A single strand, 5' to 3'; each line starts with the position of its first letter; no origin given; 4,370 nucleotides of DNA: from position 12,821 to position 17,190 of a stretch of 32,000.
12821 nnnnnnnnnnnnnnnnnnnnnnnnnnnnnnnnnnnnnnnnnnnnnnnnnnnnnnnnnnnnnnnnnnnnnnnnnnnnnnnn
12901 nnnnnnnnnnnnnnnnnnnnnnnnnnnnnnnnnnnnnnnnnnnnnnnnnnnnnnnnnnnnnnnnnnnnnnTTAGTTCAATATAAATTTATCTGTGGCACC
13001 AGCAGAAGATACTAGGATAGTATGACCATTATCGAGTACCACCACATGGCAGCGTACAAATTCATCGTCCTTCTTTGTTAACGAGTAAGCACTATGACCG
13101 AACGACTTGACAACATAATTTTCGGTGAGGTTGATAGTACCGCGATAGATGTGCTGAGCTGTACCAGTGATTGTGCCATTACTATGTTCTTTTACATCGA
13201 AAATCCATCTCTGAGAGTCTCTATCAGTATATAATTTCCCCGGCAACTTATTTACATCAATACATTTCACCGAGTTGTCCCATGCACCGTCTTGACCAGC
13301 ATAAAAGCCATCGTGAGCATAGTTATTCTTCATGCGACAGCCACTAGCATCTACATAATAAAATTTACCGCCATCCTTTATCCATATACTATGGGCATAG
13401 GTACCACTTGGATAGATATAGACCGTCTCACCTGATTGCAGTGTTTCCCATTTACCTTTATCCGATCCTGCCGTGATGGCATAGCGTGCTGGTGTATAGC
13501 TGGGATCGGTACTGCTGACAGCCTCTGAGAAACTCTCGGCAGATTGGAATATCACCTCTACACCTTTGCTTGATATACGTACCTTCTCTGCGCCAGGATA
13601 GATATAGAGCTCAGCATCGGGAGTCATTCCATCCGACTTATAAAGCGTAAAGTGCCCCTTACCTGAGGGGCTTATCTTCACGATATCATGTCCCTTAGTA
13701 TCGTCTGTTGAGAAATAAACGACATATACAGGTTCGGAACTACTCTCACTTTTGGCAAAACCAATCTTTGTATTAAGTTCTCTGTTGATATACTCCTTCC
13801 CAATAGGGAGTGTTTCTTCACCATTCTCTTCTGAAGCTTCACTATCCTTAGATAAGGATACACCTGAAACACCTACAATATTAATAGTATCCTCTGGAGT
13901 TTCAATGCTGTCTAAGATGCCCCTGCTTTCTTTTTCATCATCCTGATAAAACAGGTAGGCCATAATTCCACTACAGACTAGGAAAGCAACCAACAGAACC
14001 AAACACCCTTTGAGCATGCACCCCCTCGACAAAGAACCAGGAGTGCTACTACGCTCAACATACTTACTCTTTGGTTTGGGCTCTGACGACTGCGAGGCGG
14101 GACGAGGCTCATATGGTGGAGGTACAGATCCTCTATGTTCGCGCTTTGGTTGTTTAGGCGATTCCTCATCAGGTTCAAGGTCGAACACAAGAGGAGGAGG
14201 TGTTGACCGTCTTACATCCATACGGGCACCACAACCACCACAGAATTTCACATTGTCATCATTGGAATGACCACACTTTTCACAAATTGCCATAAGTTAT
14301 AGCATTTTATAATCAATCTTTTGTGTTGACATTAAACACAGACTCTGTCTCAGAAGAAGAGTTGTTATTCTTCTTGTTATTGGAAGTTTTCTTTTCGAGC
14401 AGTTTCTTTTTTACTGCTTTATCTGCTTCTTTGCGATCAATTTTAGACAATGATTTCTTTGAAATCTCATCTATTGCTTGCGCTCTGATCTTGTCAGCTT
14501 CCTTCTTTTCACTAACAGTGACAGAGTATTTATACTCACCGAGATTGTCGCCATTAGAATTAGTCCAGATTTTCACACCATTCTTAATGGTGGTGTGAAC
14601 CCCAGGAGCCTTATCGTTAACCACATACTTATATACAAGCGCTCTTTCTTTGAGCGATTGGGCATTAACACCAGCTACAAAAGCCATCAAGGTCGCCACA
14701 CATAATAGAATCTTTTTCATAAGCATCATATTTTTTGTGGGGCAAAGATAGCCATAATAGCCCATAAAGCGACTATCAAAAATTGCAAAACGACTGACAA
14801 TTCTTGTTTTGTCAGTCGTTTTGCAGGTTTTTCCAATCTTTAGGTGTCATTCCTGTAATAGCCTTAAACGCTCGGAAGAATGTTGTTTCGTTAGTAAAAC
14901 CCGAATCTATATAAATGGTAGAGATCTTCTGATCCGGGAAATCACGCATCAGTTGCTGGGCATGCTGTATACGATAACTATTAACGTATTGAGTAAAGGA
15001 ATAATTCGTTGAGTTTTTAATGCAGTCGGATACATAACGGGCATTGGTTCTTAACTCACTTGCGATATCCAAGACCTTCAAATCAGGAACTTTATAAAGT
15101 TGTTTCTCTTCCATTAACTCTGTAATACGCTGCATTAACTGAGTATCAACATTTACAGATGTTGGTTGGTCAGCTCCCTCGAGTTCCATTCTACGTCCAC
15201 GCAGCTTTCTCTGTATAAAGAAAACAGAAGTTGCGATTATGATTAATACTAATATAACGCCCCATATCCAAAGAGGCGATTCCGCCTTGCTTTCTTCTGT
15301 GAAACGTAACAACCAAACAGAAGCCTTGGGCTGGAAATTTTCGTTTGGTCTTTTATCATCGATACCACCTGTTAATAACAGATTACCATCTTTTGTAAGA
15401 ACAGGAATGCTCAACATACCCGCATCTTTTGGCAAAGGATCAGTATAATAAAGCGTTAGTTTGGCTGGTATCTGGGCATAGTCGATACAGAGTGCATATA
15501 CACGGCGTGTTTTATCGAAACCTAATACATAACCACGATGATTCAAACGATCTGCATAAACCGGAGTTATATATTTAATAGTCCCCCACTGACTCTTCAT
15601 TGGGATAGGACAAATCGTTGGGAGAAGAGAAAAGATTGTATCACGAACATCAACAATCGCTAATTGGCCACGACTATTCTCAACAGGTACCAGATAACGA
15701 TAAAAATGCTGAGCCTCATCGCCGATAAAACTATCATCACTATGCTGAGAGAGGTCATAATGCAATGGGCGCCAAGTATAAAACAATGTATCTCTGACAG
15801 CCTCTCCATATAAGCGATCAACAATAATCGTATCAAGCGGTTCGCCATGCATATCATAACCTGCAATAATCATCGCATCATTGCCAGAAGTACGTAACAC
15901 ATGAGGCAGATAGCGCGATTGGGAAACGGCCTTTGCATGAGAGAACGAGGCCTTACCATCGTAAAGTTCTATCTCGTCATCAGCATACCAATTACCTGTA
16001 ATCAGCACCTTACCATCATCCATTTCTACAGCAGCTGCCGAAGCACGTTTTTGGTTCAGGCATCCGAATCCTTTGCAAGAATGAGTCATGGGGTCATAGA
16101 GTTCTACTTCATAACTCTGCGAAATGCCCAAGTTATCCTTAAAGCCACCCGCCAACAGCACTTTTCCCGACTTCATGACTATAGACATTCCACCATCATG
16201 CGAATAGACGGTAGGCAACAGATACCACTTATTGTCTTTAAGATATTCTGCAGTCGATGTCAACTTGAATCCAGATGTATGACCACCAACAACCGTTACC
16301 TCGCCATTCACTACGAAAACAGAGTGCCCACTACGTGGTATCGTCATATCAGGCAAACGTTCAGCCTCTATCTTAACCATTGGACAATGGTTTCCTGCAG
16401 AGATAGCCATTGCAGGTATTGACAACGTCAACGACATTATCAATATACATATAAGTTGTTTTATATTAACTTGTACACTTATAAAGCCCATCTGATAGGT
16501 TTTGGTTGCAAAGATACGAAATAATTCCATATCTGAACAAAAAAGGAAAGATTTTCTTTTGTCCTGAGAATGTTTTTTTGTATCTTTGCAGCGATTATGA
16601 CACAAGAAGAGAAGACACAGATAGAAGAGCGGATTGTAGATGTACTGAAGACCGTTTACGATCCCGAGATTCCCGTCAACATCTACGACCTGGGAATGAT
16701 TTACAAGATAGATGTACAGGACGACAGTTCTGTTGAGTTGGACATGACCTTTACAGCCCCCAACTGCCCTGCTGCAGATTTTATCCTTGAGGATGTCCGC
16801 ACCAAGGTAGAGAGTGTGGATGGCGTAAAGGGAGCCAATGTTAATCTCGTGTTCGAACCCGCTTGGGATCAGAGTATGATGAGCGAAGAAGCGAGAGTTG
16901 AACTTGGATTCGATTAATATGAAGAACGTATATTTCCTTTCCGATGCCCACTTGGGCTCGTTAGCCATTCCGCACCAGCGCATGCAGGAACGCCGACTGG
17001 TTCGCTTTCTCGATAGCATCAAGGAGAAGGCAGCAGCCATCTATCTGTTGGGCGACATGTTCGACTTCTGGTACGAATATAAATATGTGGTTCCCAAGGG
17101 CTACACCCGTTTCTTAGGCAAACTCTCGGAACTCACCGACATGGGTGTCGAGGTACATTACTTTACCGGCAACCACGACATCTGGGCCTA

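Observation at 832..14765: Three-operon locus that uses the same five part-types twice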

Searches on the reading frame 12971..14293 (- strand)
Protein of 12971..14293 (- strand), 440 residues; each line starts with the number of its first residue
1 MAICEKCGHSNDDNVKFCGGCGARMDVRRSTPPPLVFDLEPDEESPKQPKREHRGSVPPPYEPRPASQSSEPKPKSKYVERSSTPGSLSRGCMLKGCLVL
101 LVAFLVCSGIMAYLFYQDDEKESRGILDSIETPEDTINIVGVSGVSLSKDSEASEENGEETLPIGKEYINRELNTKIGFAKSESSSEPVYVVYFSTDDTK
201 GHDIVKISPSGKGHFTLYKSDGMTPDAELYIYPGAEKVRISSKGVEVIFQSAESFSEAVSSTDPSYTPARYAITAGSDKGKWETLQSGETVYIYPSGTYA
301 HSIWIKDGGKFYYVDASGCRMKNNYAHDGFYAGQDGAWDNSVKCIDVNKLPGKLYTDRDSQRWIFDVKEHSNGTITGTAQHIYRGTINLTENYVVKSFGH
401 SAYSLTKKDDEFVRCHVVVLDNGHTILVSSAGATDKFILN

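Call 4: search_protein_families(library=pfam, proteins=[window:12971-14293:-], max_evalue=0.1)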
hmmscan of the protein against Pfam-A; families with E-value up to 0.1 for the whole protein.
window:12971-14293:- (440 aa): 8 families
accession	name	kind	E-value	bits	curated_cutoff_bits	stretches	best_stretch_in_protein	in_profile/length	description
PF13240.11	Zn_Ribbon_1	-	2.7e-06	27.4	25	1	4-24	2-22/23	zinc-ribbon domain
PF19085.6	Choline_bind_2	-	1.7e-05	25.4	27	1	299-338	2-38/38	Choline-binding repeat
PF12773.13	DZR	-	0.00044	20.8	27.3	1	4-26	1-23/45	Double zinc ribbon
PF13248.11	Zn_ribbon_3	-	0.0027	17.6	27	1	1-25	2-26/26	zinc-ribbon domain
PF24463.1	DUF7577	-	0.0057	16.7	28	1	4-24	5-25/27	Domain of unknown function (DUF7577)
PF24460.1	DUF7575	-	0.031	14.1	28.5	1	4-25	6-27/28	Domain of unknown function (DUF7575)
PF01473.26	Choline_bind_1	-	0.035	14.9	20.5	0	304-318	3-17/19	Putative cell wall binding repeat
PF01176.25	eIF-1a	-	0.036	14.1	30.2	0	285-309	20-45/64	Translation initiation factor 1A / IF-1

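Call 5: search_protein_families(library=ncbifam, proteins=[window:12971-14293:-], max_evalue=0.1)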
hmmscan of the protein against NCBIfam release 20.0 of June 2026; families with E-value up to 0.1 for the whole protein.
window:12971-14293:- (440 aa): 0 families

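Call 14: search_protein_families(library=padloc, proteins=[window:12971-14293:-], max_evalue=0.1)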
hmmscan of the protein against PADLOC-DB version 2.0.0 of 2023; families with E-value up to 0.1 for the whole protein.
window:12971-14293:- (440 aa): 0 families

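Call 34: search_protein_families(library=phrogs, proteins=[window:12971-14293:-], max_evalue=0.01)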
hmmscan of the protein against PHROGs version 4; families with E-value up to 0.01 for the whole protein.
window:12971-14293:- (440 aa): 3 families
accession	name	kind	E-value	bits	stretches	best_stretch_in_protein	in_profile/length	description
phrog_7854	-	lysis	0.00065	20.4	1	296-344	106-215/304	endolysin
phrog_31359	-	unknown function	0.00078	20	1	276-337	86-146/260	-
phrog_35892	-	unknown function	0.00087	18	1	284-337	1127-1179/1181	-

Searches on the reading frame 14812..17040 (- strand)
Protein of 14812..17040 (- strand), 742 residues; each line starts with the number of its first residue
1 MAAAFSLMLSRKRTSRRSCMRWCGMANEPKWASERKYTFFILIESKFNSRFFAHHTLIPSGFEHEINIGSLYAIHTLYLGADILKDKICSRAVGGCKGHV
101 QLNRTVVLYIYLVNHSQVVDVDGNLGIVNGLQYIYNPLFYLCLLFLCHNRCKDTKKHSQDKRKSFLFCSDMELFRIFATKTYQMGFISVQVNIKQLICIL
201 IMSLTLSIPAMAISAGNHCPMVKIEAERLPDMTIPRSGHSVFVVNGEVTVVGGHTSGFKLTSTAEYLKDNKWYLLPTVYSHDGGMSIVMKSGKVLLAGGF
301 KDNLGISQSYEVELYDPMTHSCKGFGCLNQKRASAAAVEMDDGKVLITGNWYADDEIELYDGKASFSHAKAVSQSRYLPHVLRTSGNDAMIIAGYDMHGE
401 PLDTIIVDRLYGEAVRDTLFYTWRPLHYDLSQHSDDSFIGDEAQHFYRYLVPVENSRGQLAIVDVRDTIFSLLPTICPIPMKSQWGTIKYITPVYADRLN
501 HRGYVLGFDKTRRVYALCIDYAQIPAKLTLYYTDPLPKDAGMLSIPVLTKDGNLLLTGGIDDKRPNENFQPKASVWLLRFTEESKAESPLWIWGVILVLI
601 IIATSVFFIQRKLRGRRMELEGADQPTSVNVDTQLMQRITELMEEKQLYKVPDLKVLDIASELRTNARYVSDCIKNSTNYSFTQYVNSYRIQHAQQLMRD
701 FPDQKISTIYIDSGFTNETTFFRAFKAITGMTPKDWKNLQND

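Call 46: search_protein_families(library=pfam, proteins=[window:14812-17040:-], max_evalue=0.01)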
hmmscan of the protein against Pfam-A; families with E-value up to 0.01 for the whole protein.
window:14812-17040:- (742 aa): 6 families
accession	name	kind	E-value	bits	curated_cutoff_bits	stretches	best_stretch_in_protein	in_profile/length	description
PF12833.13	HTH_18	-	3.6e-18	66.1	33.6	1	659-737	1-78/80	Helix-turn-helix domain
PF00165.29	HTH_AraC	-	2.5e-09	37.5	26.6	1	712-736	17-40/42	Bacterial regulatory helix-turn-helix proteins, AraC family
PF01344.31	Kelch_1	-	1.2e-07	31.6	20.1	0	235-277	1-44/46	Kelch motif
PF13964.12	Kelch_6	-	0.00011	22.5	25.3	0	285-322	5-40/50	Kelch motif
PF24681.1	Kelch_KLHDC2_KLHL20_DRC7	-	0.00058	19.6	50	1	234-349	102-220/221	KLHDC2/KLHL20/DRC7 Kelch-repeats domain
PF13418.12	Kelch_4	-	0.0055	17.1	21.6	0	235-256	1-23/49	Galactose oxidase, central domain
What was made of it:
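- On AraC/XylS transcription regulators (for 14812-16491): HTH_18 scored 66.1 bits against a cut-off of 33.6, and HTH_AraC scored 37.5 against 26.6 (call 46).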
